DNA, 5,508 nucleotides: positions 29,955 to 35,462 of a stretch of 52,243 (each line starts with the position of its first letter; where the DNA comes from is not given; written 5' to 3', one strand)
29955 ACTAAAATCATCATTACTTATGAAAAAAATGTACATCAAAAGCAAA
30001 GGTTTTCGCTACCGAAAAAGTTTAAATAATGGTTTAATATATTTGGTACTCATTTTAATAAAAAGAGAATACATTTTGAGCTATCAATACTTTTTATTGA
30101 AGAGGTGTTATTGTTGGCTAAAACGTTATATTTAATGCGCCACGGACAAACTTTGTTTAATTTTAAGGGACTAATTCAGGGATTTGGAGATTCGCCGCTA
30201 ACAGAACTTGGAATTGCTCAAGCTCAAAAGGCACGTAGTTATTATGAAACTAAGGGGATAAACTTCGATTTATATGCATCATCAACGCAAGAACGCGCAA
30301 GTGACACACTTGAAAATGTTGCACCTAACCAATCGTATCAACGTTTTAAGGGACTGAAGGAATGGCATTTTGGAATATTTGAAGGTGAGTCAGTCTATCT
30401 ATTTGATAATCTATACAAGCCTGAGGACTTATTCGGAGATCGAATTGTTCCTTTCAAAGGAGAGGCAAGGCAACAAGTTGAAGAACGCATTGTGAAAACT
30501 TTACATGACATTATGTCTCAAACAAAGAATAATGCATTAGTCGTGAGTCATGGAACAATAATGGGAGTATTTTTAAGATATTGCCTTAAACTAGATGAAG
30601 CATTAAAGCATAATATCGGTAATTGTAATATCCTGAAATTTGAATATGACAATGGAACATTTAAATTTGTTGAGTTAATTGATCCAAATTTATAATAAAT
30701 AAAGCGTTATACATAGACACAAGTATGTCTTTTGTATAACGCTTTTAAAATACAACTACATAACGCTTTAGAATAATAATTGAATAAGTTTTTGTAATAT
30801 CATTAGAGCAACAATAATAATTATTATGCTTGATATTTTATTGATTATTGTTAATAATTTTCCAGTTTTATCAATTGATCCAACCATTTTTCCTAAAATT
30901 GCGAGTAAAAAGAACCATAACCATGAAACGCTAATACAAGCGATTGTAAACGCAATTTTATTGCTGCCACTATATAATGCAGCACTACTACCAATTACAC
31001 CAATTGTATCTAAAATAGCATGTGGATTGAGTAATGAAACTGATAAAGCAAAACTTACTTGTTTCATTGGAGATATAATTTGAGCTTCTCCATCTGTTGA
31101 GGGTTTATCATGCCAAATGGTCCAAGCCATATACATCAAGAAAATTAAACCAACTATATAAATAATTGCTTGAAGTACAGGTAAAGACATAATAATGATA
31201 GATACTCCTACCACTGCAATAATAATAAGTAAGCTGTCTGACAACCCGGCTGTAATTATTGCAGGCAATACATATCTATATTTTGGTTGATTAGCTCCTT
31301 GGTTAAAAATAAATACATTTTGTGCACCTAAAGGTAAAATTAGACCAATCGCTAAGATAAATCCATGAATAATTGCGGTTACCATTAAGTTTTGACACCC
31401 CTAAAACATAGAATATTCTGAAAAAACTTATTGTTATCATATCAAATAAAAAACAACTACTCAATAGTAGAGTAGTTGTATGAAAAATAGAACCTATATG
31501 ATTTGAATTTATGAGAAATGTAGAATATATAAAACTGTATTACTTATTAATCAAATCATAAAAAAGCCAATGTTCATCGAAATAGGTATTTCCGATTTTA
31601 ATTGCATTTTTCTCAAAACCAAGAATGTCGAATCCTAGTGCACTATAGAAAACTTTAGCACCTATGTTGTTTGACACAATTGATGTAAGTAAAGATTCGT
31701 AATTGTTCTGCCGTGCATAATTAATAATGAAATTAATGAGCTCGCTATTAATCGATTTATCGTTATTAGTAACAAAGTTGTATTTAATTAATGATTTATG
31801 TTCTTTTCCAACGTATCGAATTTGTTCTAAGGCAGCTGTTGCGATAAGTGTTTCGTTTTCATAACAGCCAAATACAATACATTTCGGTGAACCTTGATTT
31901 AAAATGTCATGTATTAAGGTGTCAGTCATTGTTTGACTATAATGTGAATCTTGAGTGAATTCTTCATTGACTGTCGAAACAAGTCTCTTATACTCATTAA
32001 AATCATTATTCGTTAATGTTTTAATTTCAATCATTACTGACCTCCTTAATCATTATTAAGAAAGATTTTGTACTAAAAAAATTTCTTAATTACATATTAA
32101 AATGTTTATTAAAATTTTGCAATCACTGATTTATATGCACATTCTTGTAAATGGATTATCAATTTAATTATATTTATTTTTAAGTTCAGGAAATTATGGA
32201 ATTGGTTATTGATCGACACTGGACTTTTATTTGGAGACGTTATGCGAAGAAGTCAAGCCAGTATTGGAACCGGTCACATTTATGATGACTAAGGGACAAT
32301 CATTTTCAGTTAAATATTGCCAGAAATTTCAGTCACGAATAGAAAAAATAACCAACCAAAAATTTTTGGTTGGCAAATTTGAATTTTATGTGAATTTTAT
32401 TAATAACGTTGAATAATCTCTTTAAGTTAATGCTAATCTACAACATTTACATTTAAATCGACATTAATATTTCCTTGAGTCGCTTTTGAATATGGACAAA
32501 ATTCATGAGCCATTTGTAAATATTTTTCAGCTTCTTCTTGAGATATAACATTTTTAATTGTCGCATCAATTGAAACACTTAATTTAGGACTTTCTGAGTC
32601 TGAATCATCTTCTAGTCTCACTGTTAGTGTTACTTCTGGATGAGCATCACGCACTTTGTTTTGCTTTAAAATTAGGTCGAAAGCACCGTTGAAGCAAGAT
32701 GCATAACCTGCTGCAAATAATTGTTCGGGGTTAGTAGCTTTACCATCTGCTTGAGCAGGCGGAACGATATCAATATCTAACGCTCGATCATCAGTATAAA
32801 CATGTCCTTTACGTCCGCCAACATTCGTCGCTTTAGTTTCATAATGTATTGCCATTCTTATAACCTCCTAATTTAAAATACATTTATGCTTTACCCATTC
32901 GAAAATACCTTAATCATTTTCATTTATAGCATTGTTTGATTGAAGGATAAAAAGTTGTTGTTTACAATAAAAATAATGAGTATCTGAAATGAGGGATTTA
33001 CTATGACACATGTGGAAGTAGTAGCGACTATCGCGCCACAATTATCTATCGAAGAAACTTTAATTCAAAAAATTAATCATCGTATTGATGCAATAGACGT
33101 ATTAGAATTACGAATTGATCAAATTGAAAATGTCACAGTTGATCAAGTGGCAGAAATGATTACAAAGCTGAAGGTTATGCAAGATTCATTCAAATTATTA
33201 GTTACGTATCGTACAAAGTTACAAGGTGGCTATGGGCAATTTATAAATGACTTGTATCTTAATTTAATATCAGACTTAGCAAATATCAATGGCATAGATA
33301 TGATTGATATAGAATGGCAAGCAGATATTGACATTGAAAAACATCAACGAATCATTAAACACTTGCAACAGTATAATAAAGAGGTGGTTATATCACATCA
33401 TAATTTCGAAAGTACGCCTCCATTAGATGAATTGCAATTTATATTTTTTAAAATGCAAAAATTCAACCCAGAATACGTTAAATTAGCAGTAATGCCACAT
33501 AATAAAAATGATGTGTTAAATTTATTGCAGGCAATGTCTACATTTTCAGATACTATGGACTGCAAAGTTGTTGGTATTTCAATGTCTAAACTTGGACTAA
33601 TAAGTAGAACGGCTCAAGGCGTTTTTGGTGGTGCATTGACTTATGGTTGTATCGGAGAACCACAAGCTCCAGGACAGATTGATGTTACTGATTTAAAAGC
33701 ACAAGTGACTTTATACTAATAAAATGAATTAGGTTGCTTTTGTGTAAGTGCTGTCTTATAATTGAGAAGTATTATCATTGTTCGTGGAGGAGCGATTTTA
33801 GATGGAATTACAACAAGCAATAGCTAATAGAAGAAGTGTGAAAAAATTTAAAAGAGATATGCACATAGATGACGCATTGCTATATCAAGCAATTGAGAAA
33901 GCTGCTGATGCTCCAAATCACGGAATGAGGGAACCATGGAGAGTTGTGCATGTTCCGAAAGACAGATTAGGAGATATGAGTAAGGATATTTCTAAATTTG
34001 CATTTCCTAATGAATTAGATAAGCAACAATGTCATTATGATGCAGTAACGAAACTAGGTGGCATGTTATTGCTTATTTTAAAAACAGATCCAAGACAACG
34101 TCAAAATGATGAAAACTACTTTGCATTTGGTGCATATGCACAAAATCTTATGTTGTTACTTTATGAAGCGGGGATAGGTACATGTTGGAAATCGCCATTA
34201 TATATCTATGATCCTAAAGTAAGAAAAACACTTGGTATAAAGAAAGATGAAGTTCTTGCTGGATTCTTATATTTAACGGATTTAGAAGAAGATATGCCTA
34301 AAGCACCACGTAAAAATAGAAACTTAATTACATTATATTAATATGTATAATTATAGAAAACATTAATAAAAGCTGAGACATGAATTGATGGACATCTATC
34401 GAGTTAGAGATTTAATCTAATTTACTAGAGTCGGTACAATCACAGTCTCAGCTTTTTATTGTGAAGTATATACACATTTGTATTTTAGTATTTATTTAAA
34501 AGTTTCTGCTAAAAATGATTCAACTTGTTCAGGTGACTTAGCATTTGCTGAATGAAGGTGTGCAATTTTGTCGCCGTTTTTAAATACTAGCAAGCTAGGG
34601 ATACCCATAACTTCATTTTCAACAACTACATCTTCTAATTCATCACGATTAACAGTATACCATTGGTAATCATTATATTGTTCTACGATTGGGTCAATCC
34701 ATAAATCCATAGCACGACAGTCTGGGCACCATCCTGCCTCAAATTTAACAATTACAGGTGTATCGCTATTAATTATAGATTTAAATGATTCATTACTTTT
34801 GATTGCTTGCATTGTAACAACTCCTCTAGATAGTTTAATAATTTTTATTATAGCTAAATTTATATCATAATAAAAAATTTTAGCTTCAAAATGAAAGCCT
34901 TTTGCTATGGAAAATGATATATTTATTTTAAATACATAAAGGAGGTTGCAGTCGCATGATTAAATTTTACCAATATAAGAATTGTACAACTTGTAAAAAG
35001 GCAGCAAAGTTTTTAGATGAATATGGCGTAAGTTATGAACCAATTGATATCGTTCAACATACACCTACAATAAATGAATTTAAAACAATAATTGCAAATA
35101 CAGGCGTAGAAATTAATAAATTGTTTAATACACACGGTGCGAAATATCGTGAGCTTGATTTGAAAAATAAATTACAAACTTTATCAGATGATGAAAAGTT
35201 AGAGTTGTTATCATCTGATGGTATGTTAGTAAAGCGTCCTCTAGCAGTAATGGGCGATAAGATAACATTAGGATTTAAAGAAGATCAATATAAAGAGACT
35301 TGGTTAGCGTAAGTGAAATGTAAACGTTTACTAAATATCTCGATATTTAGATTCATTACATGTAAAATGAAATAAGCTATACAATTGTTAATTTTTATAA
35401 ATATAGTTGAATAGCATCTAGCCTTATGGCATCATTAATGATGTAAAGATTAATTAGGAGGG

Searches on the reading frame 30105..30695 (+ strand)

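Call 52: search_protein_families(library=ncbifam, proteins=[window:30105-30695:+], max_evalue=1e-8)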
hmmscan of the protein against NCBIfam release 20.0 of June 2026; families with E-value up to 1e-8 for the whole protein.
window:30105-30695:+ (196 aa): 11 families
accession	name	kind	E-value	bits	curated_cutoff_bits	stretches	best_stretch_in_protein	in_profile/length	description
TIGR03162.1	ribazole_cobC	equivalog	7.2e-20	71.1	162.9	1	8-176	1-173/176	alpha-ribazole phosphatase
NF011580.0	PRK15004.1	equivalog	5.2e-18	65.8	250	1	8-190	3-182/203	adenosylcobalamin/alpha-ribazole phosphatase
NF005567.0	PRK07238.1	equivalog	1.3e-17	64.2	326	1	6-165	178-342/378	bifunctional RNase H/acid phosphatase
NF002901.0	PRK03482.1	equivalog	1.6e-13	50.8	261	1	8-184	4-187/215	2,3-diphosphoglycerate-dependent phosphoglycerate mutase GpmB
NF002339.0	PRK01295.1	equivalog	5.3e-12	45.6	316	1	6-73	3-70/206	2,3-bisphosphoglycerate-dependent phosphoglycerate mutase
NF010713.0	PRK14115.1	equivalog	6.8e-12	45.2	305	1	7-88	3-84/248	2,3-diphosphoglycerate-dependent phosphoglycerate mutase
TIGR01258.1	pgm_1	subfamily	1.1e-10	41.3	81.7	0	7-90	2-90/245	2,3-bisphosphoglycerate-dependent phosphoglycerate mutase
NF009993.0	PRK13462.1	equivalog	2.8e-10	40.2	226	1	4-153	4-151/203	acid phosphatase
NF038349.1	dPGM_arch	equivalog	4.8e-10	39.6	225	1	10-171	3-159/194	2,3-diphosphoglycerate-dependent phosphoglycerate mutase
NF010717.0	PRK14119.1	equivalog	2.5e-09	37.1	378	0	7-87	3-83/228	2,3-diphosphoglycerate-dependent phosphoglycerate mutase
NF009994.0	PRK13463.1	equivalog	7.8e-09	35.6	277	1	6-153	3-155/203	phosphoserine phosphatase 1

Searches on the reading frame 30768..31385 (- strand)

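Call 53: search_protein_families(library=pfam, proteins=[window:30768-31385:-], max_evalue=0.00001)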
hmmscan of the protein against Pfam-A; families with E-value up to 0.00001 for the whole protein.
window:30768-31385:- (205 aa): 1 family
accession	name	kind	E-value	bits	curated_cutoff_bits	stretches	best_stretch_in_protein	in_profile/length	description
PF01810.24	LysE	-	1.4e-26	93.7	25.6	1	15-197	3-190/193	LysE type translocator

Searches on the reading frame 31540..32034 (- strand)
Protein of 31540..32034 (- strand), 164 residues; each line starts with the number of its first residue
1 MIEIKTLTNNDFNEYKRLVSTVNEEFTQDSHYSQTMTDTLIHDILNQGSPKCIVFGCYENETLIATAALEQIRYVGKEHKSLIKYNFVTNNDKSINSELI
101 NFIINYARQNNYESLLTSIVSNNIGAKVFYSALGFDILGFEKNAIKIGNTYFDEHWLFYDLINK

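Call 53: search_protein_families(library=pfam, proteins=[window:31540-32034:-], max_evalue=0.00001)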
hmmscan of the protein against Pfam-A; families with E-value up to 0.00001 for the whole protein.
window:31540-32034:- (164 aa): 1 family
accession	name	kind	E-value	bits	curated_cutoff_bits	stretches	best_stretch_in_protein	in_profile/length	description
PF13420.13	Acetyltransf_4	-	1.3e-49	168.7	24.3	1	4-156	1-155/155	Acetyltransferase (GNAT) domain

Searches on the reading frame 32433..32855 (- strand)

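Call 53: search_protein_families(library=pfam, proteins=[window:32433-32855:-], max_evalue=0.00001)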
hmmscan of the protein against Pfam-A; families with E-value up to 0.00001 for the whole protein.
window:32433-32855:- (140 aa): 1 family
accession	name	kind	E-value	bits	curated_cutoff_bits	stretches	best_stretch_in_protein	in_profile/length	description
PF02566.24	OsmC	-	9.8e-19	68.1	27.5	1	37-134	2-99/100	OsmC-like protein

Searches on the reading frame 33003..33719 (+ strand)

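Call 53: search_protein_families(library=pfam, proteins=[window:33003-33719:+], max_evalue=0.00001)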
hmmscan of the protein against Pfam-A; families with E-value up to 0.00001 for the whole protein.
window:33003-33719:+ (238 aa): 1 family
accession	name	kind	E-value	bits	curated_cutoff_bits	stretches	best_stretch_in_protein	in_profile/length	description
PF01487.21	DHquinase_I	-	9.5e-51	173.5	22.2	1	19-233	11-228/230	Type I 3-dehydroquinase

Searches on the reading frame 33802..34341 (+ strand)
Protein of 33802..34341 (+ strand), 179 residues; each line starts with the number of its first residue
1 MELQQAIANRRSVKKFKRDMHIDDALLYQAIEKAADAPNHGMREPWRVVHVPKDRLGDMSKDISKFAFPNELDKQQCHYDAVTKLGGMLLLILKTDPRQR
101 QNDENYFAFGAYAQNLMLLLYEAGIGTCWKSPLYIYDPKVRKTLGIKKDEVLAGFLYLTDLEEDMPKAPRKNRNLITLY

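Call 53: search_protein_families(library=pfam, proteins=[window:33802-34341:+], max_evalue=0.00001)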
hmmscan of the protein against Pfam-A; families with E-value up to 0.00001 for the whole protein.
window:33802-34341:+ (179 aa): 1 family
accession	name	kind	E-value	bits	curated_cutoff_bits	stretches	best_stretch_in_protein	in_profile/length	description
PF00881.29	Nitroreductase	-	1.8e-23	84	23.5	1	7-156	1-163/167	Nitroreductase family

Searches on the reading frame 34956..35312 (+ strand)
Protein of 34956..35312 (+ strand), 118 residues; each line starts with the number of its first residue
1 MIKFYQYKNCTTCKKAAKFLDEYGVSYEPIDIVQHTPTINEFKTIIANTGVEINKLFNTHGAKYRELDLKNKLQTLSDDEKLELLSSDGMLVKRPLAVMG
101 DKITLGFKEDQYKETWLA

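Call 53: search_protein_families(library=pfam, proteins=[window:34956-35312:+], max_evalue=0.00001)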
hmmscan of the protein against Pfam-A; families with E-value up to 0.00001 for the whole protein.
window:34956-35312:+ (118 aa): 2 families
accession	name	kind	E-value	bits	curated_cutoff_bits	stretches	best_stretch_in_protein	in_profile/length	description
PF03960.21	ArsC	-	2.6e-20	72.9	24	1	5-114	1-78/79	ArsC family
PF00462.30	Glutaredoxin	-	8.8e-08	32.7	22.9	1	3-43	2-42/60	Glutaredoxin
